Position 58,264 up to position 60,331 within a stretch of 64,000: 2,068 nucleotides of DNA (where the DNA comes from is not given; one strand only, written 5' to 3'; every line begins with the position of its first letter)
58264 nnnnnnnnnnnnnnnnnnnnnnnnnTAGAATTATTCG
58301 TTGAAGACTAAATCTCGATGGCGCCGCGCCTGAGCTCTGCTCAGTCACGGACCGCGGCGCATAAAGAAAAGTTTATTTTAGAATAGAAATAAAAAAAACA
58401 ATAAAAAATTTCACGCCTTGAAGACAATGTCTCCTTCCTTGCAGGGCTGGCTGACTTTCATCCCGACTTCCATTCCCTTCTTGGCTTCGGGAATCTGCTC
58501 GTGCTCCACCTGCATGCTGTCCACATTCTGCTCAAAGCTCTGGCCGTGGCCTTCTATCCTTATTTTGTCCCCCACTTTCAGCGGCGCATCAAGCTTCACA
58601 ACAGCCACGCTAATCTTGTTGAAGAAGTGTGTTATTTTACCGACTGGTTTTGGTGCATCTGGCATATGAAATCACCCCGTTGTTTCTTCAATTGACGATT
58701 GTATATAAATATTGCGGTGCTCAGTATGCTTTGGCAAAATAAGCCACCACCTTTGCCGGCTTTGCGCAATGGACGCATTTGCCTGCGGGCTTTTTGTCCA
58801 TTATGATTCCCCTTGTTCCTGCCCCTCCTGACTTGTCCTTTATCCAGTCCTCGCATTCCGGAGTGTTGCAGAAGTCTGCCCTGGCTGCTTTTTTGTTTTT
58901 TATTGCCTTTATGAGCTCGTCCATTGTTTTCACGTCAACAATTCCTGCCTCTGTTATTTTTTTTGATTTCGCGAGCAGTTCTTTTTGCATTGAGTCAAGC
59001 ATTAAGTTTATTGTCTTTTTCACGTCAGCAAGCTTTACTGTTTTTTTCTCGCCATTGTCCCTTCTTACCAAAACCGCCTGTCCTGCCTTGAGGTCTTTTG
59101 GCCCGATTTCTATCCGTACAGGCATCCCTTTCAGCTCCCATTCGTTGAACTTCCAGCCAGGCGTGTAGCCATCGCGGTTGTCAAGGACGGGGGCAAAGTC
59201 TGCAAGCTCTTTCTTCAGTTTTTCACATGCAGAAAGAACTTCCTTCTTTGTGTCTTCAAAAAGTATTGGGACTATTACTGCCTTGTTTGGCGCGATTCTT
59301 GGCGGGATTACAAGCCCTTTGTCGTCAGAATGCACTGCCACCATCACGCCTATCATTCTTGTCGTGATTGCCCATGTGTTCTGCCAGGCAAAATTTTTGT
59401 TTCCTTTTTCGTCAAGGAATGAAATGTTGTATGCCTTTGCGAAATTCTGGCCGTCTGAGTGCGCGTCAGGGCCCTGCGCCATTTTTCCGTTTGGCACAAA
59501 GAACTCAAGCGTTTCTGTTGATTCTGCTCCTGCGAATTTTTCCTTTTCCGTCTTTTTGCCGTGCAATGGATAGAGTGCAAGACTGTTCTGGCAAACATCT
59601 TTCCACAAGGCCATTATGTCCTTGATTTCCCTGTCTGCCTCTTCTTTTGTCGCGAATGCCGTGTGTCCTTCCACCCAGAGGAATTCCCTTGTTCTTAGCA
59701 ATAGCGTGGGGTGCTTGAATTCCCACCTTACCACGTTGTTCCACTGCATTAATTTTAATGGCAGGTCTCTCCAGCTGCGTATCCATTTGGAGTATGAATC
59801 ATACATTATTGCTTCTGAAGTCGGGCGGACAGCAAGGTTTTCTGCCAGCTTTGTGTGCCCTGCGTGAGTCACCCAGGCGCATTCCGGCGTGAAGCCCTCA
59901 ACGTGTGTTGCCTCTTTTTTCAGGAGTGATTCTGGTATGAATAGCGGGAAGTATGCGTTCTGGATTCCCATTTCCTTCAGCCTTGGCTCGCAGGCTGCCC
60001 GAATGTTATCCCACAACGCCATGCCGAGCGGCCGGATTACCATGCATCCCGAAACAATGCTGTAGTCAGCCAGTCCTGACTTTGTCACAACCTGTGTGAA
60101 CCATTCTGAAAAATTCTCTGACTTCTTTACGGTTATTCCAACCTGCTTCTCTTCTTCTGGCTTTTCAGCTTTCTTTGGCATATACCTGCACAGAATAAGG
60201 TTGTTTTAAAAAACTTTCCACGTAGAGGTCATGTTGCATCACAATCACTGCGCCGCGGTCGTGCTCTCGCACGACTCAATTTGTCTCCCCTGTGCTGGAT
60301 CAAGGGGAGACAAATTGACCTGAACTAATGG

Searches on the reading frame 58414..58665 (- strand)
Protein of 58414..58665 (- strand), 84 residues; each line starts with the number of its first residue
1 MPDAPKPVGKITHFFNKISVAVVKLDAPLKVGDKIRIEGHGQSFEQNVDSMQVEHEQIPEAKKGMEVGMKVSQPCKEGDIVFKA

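Call 17: search_protein_families(library=pfam, proteins=[window:58414-58665:-])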
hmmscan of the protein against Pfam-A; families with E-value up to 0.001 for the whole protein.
window:58414-58665:- (84 aa): 2 families
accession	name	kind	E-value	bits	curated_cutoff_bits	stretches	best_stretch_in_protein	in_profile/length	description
PF16325.11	Peptidase_U32_C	-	0.00013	22.5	28.2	1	9-81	7-82/83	Peptidase family U32 C-terminal domain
PF03144.31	GTP_EFTU_D2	-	0.00031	21.6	30.3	1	29-71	13-58/73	Elongation factor Tu domain 2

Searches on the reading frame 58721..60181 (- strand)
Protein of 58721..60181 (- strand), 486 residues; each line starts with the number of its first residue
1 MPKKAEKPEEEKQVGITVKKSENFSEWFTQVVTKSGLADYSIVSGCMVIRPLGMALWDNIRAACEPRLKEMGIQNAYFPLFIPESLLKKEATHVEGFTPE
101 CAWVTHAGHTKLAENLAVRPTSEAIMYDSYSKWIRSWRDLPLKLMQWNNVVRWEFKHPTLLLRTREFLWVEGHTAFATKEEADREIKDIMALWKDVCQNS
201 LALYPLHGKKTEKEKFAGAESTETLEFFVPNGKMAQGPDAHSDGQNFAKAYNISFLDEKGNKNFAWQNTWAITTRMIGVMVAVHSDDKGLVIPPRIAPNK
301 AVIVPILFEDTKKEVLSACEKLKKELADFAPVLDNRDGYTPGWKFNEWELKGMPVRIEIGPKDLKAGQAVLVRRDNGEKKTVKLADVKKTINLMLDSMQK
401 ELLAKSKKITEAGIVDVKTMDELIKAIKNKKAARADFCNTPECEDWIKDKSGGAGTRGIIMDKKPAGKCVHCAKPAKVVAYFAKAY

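Call 17: search_protein_families(library=pfam, proteins=[window:58724-60181:-])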
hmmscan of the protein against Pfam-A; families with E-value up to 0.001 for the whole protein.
window:58724-60181:- (486 aa): 3 families
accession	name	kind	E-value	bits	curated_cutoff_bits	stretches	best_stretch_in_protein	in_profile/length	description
PF00587.30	tRNA-synt_2b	-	1.7e-17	64.5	29.3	1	113-283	8-178/179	tRNA synthetase class II core domain (G, H, P, S and T)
PF03129.25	HGTP_anticodon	-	6.3e-17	62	21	1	301-391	2-91/94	Anticodon binding domain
PF09180.16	ProRS-C_1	-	8.7e-17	61.5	31.5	1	420-486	1-71/71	Prolyl-tRNA synthetase, C-terminal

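Call 24: find_encoding_contigs(protein=window:58721-60181:-, flank=10000, max_places=10)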
Protein window:58721-60181:- (486 aa): 1 contig read that carries it; 1 place shown.
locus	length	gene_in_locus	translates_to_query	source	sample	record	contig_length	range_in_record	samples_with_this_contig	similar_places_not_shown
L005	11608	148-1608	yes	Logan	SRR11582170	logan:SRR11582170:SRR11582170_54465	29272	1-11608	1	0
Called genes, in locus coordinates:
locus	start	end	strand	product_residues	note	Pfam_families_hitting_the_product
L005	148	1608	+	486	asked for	PF00587:tRNA-synt_2b, PF03129:HGTP_anticodon, PF09180:ProRS-C_1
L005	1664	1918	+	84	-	-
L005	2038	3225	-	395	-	-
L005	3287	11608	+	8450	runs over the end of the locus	-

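Call 25: find_homologous_proteins(query=window:58724-60181:-, max_evalue=1e-100)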
Query window:58724-60181:- (486 aa): 7957 proteins with E <= 1e-100 among 8000 candidates; the best 120 are listed.
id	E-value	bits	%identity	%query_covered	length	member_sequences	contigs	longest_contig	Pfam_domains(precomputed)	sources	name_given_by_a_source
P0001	0.0e+0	1034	90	100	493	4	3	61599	PF03129.26,PF00587.31,PF09180.17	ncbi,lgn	-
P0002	0.0e+0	1022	89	98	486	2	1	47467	PF03129.26,PF00587.31,PF09180.17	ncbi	ncbi:MAG: proline--tRNA ligase [Candidatus Woesearchaeota archaeon]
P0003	0.0e+0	1018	89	98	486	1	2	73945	PF03129.26,PF00587.31,PF09180.17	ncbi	-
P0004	3.3e-293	991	86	100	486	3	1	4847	PF03129.26,PF00587.31,PF09180.17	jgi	jgi:prolyl-tRNA synthetase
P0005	1.4e-288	976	84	100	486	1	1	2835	PF03129.26,PF00587.31,PF09180.17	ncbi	-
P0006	2.7e-287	971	86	98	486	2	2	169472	PF03129.26,PF00587.31,PF09180.17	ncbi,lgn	-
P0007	1.4e-276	936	80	100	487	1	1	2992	PF03129.26,PF00587.31,PF09180.17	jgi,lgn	jgi:prolyl-tRNA synthetase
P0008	2.5e-274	929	80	100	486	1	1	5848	PF03129.26,PF00587.31,PF09180.17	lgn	-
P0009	3.8e-273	925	80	99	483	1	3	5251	PF03129.26,PF00587.31,PF09180.17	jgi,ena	-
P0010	4.0e-273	925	80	100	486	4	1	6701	PF03129.26,PF00587.31,PF09180.17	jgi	jgi:prolyl-tRNA synthetase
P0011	1.3e-272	923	79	100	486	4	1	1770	PF03129.26,PF00587.31,PF09180.17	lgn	-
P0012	3.0e-272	922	80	99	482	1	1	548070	PF03129.26,PF00587.31,PF09180.17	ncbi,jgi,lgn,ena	-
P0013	2.4e-270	915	79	100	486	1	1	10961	PF03129.26,PF00587.31,PF09180.17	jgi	jgi:prolyl-tRNA synthetase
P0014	1.0e-269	913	79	100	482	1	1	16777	PF03129.26,PF00587.31,PF09180.17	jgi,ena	-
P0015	2.2e-267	906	79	100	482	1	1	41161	PF03129.26,PF00587.31,PF09180.17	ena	-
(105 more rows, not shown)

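Call 26: find_encoding_contigs(protein=P0001, flank=10000, max_places=3)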
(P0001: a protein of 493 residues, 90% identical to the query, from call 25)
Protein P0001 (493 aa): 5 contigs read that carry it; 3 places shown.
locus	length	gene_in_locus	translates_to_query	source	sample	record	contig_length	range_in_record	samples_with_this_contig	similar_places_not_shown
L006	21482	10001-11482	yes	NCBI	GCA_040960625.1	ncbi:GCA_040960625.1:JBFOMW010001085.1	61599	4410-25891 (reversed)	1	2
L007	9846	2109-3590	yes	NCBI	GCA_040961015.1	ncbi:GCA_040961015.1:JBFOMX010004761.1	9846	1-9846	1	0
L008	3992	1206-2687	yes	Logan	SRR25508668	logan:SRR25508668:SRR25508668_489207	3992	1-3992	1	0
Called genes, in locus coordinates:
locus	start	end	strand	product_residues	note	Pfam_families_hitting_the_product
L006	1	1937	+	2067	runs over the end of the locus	PF26036:Peptidase_inhib_put, PF00082:Peptidase_S8, PF11617:Cu-binding_MopE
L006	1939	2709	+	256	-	-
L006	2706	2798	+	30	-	-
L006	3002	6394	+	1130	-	-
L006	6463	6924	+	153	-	PF11969:DcpS_C (weak), PF01230:HIT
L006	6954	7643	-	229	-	PF00535:Glycos_transf_2, PF13641:Glyco_tranf_2_3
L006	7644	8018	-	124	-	PF05653:Mg_trans_NIPA, PF10639:TMEM234 (weak), PF00892:EamA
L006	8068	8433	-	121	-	PF00892:EamA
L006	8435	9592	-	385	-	PF13231:PMT_2, PF02366:PMT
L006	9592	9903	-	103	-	-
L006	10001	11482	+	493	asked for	PF00587:tRNA-synt_2b, PF03129:HGTP_anticodon, PF09180:ProRS-C_1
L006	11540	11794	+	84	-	-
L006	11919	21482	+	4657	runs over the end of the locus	?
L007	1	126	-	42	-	?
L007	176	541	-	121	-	PF00892:EamA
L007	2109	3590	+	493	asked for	PF00587:tRNA-synt_2b, PF03129:HGTP_anticodon, PF09180:ProRS-C_1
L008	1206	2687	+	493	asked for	PF00587:tRNA-synt_2b, PF03129:HGTP_anticodon, PF09180:ProRS-C_1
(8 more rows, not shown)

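Call 27: find_encoding_contigs(protein=P0002, flank=10000, max_places=2)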
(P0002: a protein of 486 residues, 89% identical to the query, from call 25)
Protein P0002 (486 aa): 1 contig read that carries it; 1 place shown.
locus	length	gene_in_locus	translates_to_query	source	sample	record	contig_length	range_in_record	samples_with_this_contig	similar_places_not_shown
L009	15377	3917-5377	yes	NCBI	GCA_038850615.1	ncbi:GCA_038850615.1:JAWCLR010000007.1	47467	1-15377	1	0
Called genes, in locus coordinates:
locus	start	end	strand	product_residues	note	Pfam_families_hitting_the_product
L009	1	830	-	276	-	?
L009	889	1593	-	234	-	PF00535:Glycos_transf_2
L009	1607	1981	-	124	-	PF05653:Mg_trans_NIPA (weak), PF10639:TMEM234 (weak), PF00892:EamA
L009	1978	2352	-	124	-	PF00892:EamA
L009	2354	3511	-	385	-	PF13231:PMT_2, PF02366:PMT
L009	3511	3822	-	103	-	-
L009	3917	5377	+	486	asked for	PF00587:tRNA-synt_2b, PF03129:HGTP_anticodon, PF09180:ProRS-C_1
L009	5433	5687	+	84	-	PF16325:Peptidase_U32_C (weak)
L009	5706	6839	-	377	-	-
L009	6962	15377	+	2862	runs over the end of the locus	-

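Call 28: find_encoding_contigs(protein=P0003, flank=10000, max_places=2)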
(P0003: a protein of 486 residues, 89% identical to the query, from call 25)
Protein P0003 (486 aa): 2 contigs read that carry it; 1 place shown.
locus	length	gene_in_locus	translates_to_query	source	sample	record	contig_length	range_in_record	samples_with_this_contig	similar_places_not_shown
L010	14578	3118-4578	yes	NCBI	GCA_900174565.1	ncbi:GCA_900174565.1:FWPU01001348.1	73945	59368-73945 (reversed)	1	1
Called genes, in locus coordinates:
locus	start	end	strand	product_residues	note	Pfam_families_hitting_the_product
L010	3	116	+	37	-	?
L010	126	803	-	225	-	PF00535:Glycos_transf_2, PF10111:Glyco_tranf_2_2 (faint), PF13641:Glyco_tranf_2_3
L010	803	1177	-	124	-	PF05653:Mg_trans_NIPA, PF00892:EamA, PF10639:TMEM234 (weak)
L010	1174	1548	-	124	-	PF00892:EamA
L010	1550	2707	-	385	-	PF13231:PMT_2, PF02366:PMT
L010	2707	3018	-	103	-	-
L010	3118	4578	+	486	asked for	PF00587:tRNA-synt_2b, PF03129:HGTP_anticodon, PF09180:ProRS-C_1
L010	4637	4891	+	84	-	PF03144:GTP_EFTU_D2 (weak)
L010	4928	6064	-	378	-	-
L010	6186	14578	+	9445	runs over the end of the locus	-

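Call 29: find_encoding_contigs(protein=P0006, flank=10000, max_places=2)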
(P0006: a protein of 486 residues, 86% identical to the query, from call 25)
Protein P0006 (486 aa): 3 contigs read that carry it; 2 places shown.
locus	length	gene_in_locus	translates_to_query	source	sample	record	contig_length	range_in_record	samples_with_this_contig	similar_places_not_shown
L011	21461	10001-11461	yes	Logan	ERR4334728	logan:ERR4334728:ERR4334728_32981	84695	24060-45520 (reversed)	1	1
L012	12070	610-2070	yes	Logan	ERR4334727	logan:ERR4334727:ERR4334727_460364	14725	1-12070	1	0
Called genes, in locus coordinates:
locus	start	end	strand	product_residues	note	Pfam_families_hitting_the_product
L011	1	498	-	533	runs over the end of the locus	-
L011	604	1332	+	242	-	PF00535:Glycos_transf_2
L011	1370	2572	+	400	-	-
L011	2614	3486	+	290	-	PF00535:Glycos_transf_2, PF13641:Glyco_tranf_2_3, PF13506:Glyco_transf_21 (faint)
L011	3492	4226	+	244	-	PF05050:Methyltransf_21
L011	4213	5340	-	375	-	PF02366:PMT, PF13231:PMT_2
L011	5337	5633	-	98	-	-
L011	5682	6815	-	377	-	PF13231:PMT_2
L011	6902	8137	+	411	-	-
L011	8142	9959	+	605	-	PF00884:Sulfatase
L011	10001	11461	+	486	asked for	PF00587:tRNA-synt_2b, PF03129:HGTP_anticodon, PF09180:ProRS-C_1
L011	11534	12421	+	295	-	PF02661:Fic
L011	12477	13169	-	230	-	-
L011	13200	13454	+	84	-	-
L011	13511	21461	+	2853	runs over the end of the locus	PF00884:Sulfatase (weak), PF01663:Phosphodiest, PF05048:NosD (weak), PF13517:FG-GAP_3 (faint), PF05048:NosD, PF13229:Beta_helix, PF01839:FG-GAP (weak)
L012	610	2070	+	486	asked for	PF00587:tRNA-synt_2b, PF03129:HGTP_anticodon, PF09180:ProRS-C_1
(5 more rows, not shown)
